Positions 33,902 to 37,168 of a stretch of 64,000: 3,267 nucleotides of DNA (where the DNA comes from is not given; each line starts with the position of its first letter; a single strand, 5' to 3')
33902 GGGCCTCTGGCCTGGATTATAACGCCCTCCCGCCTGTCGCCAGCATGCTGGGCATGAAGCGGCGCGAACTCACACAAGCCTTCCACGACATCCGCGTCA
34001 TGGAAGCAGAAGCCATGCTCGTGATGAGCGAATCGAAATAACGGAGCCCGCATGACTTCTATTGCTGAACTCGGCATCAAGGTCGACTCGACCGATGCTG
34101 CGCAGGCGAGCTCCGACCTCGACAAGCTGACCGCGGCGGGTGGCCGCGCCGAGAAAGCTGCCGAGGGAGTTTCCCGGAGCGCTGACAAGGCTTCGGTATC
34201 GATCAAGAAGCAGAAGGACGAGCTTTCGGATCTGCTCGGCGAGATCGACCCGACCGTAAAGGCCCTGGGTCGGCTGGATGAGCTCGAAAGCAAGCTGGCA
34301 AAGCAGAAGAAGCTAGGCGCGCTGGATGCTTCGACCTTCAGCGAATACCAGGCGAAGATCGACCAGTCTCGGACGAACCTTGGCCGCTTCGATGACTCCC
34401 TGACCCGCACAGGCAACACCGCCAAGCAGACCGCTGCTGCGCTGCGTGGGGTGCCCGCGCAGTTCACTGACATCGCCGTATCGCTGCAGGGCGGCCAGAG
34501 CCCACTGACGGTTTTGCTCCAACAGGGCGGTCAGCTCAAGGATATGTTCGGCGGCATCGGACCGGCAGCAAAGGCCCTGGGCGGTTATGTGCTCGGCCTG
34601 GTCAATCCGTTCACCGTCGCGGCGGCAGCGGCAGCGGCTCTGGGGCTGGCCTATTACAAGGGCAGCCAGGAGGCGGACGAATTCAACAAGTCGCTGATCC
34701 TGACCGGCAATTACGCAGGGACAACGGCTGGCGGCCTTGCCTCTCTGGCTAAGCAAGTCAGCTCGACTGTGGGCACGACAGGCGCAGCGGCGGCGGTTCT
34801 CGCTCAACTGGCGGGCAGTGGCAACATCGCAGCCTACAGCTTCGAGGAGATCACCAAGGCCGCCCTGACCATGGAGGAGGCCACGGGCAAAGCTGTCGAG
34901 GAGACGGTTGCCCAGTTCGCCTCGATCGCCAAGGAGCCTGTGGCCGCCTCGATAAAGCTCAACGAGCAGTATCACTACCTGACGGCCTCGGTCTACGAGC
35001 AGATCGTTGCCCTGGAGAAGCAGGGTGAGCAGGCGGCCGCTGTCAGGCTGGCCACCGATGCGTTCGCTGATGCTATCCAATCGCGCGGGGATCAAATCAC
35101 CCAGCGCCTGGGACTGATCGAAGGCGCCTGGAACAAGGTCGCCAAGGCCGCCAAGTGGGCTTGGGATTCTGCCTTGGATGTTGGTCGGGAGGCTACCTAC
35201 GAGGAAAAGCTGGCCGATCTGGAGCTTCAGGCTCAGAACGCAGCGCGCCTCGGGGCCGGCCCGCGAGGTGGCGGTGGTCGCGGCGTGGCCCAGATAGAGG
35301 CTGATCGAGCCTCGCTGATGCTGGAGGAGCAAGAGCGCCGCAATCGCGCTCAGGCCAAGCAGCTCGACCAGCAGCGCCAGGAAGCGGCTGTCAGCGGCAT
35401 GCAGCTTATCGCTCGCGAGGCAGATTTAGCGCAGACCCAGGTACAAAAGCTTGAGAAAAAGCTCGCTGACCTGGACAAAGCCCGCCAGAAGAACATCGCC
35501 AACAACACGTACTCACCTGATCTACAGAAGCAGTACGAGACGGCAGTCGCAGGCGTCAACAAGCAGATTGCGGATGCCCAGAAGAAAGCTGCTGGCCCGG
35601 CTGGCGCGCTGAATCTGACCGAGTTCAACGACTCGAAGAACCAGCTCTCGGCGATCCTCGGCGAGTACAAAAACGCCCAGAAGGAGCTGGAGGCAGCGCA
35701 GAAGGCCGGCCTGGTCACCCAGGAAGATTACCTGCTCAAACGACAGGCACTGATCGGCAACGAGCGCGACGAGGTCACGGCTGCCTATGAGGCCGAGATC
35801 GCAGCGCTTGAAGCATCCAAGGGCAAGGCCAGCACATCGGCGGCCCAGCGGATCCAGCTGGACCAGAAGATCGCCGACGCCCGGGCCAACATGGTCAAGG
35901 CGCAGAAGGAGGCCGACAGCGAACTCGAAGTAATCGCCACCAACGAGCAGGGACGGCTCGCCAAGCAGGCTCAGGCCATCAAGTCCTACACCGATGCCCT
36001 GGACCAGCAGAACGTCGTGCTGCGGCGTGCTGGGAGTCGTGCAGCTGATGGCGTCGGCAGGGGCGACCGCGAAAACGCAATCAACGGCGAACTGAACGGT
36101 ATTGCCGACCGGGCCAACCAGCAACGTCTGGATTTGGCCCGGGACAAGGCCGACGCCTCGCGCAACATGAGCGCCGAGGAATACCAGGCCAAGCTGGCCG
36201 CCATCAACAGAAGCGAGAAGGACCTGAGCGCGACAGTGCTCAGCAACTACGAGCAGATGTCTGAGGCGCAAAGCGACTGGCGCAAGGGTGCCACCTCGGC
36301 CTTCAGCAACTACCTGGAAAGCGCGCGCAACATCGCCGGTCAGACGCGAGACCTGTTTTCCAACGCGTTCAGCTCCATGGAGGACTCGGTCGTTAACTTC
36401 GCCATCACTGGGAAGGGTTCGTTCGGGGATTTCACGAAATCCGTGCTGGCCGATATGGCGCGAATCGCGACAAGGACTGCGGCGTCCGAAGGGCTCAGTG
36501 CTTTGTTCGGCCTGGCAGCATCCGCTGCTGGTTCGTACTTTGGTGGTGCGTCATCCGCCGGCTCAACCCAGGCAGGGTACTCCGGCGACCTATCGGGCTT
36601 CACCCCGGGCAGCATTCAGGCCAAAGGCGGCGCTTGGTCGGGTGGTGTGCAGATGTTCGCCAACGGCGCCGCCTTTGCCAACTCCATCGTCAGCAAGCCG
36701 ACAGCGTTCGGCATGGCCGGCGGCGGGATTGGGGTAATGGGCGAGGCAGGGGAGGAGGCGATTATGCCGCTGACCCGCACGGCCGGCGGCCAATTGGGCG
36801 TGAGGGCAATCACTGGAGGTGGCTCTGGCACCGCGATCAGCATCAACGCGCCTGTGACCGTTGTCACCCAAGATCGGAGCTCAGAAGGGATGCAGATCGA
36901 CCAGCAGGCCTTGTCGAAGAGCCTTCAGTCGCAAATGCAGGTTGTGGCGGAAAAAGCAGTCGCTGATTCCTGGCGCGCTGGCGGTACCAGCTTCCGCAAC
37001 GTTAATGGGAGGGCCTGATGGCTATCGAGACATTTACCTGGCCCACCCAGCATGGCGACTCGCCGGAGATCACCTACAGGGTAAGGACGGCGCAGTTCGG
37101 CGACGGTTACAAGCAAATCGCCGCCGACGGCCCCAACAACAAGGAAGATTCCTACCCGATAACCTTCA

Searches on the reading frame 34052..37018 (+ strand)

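Call 43: search_protein_families(library=phrogs, proteins=[window:34052-37018:+], max_evalue=0.00001)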
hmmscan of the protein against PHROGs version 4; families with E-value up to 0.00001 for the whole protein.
window:34052-37018:+ (988 aa): 17 families
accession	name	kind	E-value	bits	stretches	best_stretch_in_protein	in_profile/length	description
phrog_24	-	tail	1.8e-233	779.2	1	41-987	136-1058/1151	tail length tape measure protein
phrog_25966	-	tail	1.7e-104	351.6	1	87-745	19-640/1651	tail length tape measure protein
phrog_16384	-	unknown function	6.2e-79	267.5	1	593-987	51-463/463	-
phrog_3827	-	tail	3.4e-69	234.9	1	41-312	129-389/393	tail length tape measure protein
phrog_1716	-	tail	4.1e-53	182.1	1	524-979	472-924/943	tail length tape measure protein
phrog_339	-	tail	3.6e-50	172.2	1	165-987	420-1122/1123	tail length tape measure protein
phrog_4498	-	tail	2.7e-49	169.1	1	119-394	57-332/381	tail length tape measure protein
phrog_20739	-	tail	3.8e-40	139.1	1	191-444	75-320/336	tail length tape measure protein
phrog_5918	-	unknown function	1.2e-35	124.3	1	191-339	298-446/448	-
phrog_13769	-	unknown function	4.9e-32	111.9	1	743-986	380-612/612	-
phrog_6747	-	tail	6.5e-26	92.4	1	631-955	72-361/390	tail length tape measure protein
phrog_32885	-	tail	8.9e-26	91.1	1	607-956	588-938/948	tail length tape measure protein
phrog_3394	-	unknown function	4.1e-16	58.6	1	796-979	1677-1858/1862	-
phrog_34721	-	unknown function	5.6e-13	49.4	1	192-371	73-255/489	-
phrog_9745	-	unknown function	2.9e-12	47.5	1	108-169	46-107/120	-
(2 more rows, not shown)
